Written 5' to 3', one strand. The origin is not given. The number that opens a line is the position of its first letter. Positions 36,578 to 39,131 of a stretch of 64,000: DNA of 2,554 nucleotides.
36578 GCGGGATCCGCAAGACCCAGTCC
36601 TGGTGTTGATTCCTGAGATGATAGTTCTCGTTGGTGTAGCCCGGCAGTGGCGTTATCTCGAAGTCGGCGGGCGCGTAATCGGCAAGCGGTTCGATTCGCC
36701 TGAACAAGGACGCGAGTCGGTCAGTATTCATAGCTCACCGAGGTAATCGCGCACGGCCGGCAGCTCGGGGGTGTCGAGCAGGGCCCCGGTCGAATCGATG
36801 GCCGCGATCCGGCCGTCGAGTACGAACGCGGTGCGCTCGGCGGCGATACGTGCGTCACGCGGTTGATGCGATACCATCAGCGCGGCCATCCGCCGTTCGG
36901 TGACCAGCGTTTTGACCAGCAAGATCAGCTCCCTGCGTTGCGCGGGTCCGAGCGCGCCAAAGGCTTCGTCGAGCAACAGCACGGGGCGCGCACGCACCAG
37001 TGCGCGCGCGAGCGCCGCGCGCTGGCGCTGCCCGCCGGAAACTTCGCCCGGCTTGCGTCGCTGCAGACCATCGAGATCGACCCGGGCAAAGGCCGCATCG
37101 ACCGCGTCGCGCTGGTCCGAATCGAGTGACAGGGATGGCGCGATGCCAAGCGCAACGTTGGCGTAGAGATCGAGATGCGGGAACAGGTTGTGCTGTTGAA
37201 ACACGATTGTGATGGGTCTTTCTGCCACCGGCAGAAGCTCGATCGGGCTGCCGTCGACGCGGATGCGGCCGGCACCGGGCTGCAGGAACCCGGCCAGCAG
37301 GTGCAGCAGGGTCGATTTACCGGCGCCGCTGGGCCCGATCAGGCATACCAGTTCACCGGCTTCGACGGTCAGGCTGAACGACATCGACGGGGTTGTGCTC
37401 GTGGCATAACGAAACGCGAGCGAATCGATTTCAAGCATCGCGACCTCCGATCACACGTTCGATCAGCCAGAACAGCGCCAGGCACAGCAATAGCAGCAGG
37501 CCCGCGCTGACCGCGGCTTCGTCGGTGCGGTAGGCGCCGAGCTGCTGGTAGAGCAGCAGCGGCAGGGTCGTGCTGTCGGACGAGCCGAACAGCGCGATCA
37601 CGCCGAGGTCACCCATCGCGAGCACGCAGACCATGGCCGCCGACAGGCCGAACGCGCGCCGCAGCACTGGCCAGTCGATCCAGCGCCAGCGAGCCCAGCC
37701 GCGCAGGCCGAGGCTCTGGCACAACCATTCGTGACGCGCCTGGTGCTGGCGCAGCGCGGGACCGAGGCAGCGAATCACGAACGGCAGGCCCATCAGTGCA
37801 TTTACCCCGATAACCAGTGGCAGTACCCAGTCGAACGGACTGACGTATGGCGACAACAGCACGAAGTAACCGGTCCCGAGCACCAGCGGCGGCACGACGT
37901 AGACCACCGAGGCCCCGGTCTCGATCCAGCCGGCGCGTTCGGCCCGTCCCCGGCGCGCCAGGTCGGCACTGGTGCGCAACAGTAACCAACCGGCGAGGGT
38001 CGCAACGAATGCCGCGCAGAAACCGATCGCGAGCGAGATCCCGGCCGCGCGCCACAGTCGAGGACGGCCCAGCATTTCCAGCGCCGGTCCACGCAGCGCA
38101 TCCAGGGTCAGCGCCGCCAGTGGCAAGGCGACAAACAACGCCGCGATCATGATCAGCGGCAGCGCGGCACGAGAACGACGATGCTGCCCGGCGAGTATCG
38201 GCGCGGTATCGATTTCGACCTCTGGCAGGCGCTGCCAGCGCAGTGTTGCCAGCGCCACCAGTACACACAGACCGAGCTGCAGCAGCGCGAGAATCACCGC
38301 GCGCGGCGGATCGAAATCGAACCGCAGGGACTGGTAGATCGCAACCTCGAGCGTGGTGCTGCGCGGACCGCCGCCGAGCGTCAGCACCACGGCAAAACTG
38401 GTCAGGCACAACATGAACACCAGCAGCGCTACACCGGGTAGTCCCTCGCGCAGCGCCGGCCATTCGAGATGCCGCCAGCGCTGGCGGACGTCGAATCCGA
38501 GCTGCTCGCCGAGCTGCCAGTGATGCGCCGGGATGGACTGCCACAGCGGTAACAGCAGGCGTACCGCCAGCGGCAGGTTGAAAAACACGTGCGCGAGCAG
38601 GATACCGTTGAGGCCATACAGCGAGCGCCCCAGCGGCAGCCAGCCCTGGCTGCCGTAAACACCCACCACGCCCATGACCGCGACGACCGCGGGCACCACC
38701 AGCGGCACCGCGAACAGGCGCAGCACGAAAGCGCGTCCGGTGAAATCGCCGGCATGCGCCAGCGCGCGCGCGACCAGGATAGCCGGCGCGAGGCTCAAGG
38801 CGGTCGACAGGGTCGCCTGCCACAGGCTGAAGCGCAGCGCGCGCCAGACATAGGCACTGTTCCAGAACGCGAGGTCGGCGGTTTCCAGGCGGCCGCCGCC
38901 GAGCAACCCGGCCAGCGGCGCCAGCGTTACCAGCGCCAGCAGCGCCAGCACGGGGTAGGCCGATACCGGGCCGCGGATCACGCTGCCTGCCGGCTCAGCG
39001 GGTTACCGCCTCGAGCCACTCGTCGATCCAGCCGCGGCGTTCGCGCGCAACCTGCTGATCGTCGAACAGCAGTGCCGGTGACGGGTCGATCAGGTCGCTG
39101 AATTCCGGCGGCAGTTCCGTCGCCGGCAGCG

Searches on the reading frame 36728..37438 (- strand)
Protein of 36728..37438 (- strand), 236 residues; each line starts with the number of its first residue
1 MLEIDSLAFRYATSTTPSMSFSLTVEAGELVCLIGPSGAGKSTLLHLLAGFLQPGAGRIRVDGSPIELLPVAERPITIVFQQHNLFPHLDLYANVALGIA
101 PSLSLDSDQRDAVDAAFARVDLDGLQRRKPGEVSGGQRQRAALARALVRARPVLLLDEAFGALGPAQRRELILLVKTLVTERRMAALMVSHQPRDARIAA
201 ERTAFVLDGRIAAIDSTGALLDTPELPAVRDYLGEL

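Call 5: search_protein_families(library=pfam, proteins=[window:36728-37438:-], max_evalue=0.01)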
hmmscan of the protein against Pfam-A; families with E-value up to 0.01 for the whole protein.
window:36728-37438:- (236 aa): 9 families
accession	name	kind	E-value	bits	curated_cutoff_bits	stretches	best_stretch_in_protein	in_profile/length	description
PF00005.33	ABC_tran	-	4.5e-33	115.2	25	1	21-160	4-136/137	ABC transporter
PF13304.12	AAA_21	-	6.9e-07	30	27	1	30-54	1-25/304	AAA domain, putative AbiEii toxin, Type IV TA system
PF13191.12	AAA_16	-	6.4e-06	27.2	32.6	1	28-159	24-141/167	AAA ATPase domain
PF13401.12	AAA_22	-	1.9e-05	25.4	27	1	30-176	7-109/130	AAA domain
PF03193.22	RsgA_GTPase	-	0.00059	20.1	30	1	28-53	106-131/174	RsgA GTPase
PF13555.12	AAA_29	-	0.0012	19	27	1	28-47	23-41/61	P-loop containing region of AAA domain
PF00004.35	AAA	-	0.004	18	21.2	0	31-66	1-34/131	ATPase family associated with various cellular activities (AAA)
PF13481.12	AAA_25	-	0.0047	17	27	0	25-49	30-54/195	AAA domain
PF13671.12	AAA_33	-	0.0072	17.1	27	0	30-112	1-33/143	AAA domain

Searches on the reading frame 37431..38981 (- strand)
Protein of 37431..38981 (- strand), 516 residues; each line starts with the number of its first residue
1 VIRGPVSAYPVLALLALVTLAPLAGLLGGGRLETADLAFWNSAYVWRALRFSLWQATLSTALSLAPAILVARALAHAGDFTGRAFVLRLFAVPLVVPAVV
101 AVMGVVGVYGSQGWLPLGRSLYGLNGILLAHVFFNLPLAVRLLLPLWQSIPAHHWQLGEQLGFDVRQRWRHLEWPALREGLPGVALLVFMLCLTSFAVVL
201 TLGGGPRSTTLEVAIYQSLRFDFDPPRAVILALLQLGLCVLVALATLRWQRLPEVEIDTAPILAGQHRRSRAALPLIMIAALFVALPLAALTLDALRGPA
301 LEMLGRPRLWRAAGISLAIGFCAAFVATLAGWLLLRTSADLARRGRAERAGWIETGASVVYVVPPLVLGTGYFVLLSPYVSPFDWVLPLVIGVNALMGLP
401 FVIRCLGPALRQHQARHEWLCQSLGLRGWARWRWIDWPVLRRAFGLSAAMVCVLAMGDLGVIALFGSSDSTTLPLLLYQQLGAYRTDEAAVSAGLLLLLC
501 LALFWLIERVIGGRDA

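Call 5: search_protein_families(library=pfam, proteins=[window:37431-38981:-], max_evalue=0.01)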
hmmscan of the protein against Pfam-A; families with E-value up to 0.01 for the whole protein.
window:37431-38981:- (516 aa): 1 family
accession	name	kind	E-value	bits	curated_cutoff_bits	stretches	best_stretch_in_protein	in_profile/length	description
PF00528.27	BPD_transp_1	-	0.0053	16.9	26.4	1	80-244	14-173/184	Binding-protein-dependent transport system inner membrane component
